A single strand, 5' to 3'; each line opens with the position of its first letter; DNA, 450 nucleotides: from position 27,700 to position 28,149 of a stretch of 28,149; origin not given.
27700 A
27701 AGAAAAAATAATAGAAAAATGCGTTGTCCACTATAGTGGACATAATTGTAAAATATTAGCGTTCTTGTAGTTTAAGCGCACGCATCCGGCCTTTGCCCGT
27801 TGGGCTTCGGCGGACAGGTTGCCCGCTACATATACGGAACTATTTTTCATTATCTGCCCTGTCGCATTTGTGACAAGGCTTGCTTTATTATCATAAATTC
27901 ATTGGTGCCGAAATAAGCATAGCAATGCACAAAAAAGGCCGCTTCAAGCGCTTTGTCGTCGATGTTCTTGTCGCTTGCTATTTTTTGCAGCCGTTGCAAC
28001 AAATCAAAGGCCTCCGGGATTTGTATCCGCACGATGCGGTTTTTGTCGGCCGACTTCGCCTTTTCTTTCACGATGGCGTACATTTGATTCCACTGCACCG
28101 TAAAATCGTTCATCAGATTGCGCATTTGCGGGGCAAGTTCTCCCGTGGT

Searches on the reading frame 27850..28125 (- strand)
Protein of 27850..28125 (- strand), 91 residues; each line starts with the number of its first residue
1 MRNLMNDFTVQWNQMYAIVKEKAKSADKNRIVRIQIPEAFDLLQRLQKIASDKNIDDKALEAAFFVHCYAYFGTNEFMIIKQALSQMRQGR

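Call 9: search_protein_families(library=pfam, proteins=[window:27850-28125:-], max_evalue=0.01)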
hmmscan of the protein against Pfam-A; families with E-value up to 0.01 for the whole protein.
window:27850-28125:- (91 aa): 0 families

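Call 34: search_protein_families(library=ncbifam, proteins=[window:27850-28125:-], max_evalue=0.01)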
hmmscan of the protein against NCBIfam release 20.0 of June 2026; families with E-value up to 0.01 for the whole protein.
window:27850-28125:- (91 aa): 0 families

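Call 48: search_protein_families(library=phrogs, proteins=[window:27850-28125:-], max_evalue=0.01)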
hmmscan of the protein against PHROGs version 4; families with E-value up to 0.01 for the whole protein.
window:27850-28125:- (91 aa): 1 family
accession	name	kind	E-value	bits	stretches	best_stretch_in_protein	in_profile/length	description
phrog_10115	-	unknown function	0.0081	16.9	1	11-83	23-90/178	-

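Call 49: search_protein_families(library=padloc, proteins=[window:27850-28125:-], max_evalue=0.01)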
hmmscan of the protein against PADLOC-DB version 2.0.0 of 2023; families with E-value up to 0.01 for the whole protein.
window:27850-28125:- (91 aa): 0 families
